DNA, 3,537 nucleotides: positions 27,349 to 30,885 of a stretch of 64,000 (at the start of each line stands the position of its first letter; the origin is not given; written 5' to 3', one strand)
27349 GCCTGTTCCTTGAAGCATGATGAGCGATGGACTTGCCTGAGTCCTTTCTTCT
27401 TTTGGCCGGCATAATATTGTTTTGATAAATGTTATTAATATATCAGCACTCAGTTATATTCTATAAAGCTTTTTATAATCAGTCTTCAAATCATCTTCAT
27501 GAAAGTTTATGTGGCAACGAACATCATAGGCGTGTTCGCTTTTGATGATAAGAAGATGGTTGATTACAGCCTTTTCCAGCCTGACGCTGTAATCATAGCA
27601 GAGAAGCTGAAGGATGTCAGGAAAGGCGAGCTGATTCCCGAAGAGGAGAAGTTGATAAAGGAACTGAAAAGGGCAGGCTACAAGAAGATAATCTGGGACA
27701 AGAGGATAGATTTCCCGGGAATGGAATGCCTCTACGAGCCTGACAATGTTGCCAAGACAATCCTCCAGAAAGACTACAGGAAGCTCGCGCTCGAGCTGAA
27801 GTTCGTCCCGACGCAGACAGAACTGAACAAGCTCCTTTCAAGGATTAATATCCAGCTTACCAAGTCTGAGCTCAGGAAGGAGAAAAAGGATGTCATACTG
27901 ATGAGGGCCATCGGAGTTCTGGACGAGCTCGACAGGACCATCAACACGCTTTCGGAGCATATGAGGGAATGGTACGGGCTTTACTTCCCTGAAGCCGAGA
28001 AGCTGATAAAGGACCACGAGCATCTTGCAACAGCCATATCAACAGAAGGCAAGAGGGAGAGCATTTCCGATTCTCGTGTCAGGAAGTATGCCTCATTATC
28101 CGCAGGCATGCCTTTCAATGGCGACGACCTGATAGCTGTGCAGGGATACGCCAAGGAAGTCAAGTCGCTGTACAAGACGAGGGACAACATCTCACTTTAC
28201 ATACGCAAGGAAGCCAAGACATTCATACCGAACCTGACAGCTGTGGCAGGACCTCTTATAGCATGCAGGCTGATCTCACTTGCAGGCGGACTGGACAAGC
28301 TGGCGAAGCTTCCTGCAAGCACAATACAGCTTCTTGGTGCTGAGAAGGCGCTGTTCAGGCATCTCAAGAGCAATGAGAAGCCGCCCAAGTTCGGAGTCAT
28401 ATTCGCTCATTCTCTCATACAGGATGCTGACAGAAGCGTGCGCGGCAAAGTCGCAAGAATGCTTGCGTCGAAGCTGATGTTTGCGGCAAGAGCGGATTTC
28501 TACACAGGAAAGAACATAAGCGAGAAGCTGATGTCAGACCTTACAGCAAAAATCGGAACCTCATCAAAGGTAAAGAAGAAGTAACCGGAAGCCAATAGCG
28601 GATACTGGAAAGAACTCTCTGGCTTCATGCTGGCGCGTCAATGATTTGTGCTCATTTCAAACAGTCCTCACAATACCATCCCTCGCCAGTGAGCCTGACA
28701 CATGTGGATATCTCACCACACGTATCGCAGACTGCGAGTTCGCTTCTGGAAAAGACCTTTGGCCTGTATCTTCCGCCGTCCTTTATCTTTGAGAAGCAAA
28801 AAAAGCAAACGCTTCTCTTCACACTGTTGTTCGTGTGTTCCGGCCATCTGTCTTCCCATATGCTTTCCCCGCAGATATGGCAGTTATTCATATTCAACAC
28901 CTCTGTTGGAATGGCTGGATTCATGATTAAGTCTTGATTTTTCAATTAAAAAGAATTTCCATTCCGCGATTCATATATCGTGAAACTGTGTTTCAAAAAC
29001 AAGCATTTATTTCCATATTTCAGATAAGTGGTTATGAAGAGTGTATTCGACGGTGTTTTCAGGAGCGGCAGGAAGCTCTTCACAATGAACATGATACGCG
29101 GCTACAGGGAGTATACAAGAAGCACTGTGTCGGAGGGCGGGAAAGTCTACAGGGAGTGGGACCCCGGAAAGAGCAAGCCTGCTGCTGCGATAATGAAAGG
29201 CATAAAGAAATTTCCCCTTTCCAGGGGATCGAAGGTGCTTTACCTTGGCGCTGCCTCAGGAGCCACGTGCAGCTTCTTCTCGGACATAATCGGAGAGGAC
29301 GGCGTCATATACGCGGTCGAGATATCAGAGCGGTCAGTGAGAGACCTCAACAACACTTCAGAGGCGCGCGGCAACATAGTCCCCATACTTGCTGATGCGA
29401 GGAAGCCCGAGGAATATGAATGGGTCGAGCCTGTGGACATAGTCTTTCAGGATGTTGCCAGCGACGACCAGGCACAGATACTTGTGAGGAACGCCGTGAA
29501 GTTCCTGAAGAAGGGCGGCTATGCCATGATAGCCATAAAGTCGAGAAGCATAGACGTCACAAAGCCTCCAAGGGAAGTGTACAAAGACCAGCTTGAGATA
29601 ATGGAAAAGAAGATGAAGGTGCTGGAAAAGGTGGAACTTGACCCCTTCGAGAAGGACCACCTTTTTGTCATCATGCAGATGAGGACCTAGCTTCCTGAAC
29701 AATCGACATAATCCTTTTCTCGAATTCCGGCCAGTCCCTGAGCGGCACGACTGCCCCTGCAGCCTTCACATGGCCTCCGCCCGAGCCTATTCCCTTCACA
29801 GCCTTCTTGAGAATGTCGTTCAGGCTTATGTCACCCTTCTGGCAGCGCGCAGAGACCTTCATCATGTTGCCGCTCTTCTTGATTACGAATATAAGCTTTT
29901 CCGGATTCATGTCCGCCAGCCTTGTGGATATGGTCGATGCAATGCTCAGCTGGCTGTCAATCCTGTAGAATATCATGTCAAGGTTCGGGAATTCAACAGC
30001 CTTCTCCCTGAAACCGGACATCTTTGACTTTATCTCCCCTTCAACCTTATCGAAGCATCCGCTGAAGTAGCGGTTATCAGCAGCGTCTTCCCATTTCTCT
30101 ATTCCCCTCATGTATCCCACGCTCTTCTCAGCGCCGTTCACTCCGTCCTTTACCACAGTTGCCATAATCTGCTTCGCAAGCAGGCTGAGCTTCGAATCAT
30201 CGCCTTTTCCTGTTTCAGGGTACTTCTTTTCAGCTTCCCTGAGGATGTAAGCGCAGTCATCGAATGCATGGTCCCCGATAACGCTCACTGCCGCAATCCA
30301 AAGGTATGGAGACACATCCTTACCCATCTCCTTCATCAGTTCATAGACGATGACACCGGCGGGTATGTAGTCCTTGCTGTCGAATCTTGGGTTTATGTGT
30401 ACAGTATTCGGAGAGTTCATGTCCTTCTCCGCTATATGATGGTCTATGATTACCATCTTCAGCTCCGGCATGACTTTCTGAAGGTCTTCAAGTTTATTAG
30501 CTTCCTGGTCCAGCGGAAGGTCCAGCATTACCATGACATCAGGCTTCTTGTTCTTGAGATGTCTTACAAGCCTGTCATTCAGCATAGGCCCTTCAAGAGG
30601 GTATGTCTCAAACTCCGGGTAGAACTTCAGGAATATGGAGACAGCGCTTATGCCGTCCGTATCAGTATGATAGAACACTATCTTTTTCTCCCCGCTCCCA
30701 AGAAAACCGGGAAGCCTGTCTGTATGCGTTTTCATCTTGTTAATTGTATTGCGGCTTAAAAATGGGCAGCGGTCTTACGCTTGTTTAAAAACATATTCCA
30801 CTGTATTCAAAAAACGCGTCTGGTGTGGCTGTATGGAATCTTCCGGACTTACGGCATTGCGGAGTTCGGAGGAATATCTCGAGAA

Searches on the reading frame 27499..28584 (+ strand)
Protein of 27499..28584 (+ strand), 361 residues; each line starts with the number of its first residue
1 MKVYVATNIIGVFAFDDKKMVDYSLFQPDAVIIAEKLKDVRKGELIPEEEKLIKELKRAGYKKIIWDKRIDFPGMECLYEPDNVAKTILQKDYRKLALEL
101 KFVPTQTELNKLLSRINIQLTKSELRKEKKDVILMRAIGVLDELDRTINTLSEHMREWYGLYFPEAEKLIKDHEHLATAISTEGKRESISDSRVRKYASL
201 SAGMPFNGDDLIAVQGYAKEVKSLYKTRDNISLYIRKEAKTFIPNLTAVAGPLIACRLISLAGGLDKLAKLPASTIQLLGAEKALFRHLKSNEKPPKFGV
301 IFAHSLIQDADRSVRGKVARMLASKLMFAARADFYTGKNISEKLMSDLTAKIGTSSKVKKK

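Call 60: search_protein_families(library=pfam, proteins=[window:27499-28584:+], max_evalue=0.001)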
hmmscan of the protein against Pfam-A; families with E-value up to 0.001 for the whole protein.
window:27499-28584:+ (361 aa): 2 families
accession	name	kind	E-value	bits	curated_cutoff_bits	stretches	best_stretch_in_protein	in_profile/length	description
PF01798.23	Nop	-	2.7e-57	194.3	25.4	1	141-352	2-226/228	snoRNA binding domain, fibrillarin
PF21572.2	Nop5_56-rel_N_Arc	-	1.4e-12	48.5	27.8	1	2-126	1-128/128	Archaeal Nop5/56-rel, N-terminal domain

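Call 75: search_solved_structures(query=window:27499-28581:+, max_evalue=0.00001, show_alignments=2)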
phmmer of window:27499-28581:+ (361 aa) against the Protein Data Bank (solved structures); distinct sequences matched with E-value up to 0.00001: 27.
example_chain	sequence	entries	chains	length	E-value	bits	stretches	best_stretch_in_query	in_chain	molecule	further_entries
5jpq_S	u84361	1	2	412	2e-68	234.3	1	1-352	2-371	Pre mRNA splicing protein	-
3id5_A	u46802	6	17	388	3.7e-68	233.4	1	1-352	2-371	Pre mRNA splicing protein | C/D box methylation guide ribonucleoprotein complex aNOP56 subunit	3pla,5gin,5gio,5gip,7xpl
3icx_A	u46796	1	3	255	3.8e-56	193.9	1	129-352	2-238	Pre mRNA splicing protein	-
3nmu_A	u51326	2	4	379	8.7e-56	192.7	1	1-353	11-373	NOP5/NOP56 related protein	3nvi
2nnw_A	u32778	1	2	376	1.2e-55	192.3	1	1-352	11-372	NOP5/NOP56 related protein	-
3nvk_A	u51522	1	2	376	1.3e-55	192.1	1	1-352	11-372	NOP5/NOP56 related protein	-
4by9_C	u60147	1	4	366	1.2e-54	189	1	4-353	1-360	NOP5/NOP56 RELATED PROTEIN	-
3nvm_A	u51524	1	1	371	5.7e-49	170.3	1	1-353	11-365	NOP5/NOP56 related protein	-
7suk_SB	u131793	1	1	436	1.1e-40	143.1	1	19-334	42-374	Nucleolar protein 58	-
5wyj_3E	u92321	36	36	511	1.5e-40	142.6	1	19-334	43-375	Nucleolar protein 58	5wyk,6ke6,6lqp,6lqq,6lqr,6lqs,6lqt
6nd4_b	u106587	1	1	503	1.5e-39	139.4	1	122-334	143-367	Nop58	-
5wlc_SB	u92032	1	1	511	1.5e-39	139.4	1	122-334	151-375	Nop58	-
7mq8_SA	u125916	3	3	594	2.2e-39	138.8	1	125-337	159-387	Nucleolar protein 56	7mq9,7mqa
5oql_U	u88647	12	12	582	9.6e-39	136.7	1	31-357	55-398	Nop58 | Nucleolar protein 58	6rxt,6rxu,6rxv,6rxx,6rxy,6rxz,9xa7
5wyj_3D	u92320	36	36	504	6.6e-36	127.4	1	123-337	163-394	Nucleolar protein 56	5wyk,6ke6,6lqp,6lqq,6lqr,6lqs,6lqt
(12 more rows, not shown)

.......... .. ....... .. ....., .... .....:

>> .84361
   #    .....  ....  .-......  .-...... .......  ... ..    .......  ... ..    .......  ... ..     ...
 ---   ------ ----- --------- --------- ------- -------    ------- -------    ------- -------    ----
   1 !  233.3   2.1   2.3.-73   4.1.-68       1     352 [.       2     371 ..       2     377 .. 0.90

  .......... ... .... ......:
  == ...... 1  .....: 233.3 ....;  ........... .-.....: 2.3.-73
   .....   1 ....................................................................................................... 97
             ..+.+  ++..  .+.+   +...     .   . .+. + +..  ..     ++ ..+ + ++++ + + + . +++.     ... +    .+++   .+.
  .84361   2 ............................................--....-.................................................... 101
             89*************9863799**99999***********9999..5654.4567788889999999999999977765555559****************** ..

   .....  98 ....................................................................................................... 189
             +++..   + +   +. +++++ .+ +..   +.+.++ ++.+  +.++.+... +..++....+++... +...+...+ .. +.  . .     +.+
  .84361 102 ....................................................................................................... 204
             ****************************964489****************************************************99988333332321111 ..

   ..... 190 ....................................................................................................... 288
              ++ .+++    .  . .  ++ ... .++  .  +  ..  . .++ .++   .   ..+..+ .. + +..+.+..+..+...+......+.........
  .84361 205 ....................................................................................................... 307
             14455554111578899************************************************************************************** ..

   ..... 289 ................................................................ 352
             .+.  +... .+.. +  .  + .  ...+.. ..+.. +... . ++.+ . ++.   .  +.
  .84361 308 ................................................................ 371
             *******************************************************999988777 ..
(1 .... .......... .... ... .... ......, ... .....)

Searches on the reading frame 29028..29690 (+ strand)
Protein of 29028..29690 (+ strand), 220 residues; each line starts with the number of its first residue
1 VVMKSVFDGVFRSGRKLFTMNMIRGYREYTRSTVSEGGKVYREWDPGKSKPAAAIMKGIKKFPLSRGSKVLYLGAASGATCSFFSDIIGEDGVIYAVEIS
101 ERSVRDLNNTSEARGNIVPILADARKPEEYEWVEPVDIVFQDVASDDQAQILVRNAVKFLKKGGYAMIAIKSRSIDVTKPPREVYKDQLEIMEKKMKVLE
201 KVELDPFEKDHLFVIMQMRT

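Call 60: search_protein_families(library=pfam, proteins=[window:29028-29690:+], max_evalue=0.001)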
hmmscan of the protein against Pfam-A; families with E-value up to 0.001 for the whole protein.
window:29028-29690:+ (220 aa): 4 families
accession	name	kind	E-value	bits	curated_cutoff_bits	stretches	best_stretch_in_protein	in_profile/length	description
PF01269.23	Fibrillarin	-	6.2e-77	258.2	27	1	5-219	9-226/227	Fibrillarin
PF01135.25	PCMT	-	5.4e-06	26.8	20.3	1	56-174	66-177/210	Protein-L-isoaspartate(D-aspartate) O-methyltransferase (PCMT)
PF13847.12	Methyltransf_31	-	7.9e-06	26.1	27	1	65-172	2-113/145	Methyltransferase domain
PF13649.12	Methyltransf_25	-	0.0007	20.7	27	0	70-164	1-97/97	Methyltransferase domain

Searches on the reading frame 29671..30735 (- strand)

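Call 60: search_protein_families(library=pfam, proteins=[window:29671-30735:-], max_evalue=0.001)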
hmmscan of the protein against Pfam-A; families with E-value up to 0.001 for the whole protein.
window:29671-30735:- (354 aa): 2 families
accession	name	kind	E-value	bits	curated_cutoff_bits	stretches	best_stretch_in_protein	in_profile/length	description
PF02272.25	DHHA1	-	1.9e-12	48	25.9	1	265-347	17-101/102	DHHA1 domain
PF01368.27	DHH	-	5.9e-08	33.5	28.1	1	19-136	3-104/125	DHH family, N-terminal domain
